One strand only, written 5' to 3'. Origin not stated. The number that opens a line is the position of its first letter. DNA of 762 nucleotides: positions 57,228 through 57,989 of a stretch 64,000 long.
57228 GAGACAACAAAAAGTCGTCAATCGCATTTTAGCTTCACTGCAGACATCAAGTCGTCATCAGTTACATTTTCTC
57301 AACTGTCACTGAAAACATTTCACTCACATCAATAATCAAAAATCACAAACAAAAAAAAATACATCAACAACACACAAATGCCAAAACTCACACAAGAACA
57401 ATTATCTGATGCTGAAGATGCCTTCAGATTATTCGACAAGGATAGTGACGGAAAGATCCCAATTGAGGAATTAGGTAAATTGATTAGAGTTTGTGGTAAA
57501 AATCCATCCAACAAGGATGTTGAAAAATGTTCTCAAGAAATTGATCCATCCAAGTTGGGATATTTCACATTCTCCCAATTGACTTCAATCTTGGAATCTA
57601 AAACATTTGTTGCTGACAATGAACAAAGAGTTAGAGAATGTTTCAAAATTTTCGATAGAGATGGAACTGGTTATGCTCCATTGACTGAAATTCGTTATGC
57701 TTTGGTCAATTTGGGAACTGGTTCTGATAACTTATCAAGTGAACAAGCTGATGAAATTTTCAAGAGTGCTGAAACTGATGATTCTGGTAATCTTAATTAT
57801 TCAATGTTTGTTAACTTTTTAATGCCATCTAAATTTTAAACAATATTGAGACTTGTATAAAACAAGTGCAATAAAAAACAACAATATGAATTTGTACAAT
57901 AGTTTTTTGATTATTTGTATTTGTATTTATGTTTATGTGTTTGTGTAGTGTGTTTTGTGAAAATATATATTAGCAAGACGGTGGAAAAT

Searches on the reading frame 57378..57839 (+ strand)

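Call 51: search_protein_families(library=pfam, proteins=[window:57378-57839:+], max_evalue=0.0001)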
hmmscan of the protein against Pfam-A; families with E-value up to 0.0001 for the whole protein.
window:57378-57839:+ (153 aa): 6 families
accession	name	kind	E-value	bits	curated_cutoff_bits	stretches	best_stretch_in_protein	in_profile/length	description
PF13499.12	EF-hand_7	-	4.4e-20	72.3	30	2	11-66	3-60/67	EF-hand domain pair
PF13405.12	EF-hand_6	-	2e-19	67.8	25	2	12-40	2-30/30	EF-hand domain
PF00036.39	EF-hand_1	-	3.6e-17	61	25.4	1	12-37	2-27/29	EF hand domain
PF14658.12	EF-hand_9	-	1.3e-10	42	37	1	14-64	2-54/66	EF-hand domain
PF13833.12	EF-hand_8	-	1.8e-09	37.6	28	0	109-148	14-51/54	EF-hand domain pair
PF13202.12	EF-hand_5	-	8e-07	28.7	25.9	0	13-35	2-24/25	EF hand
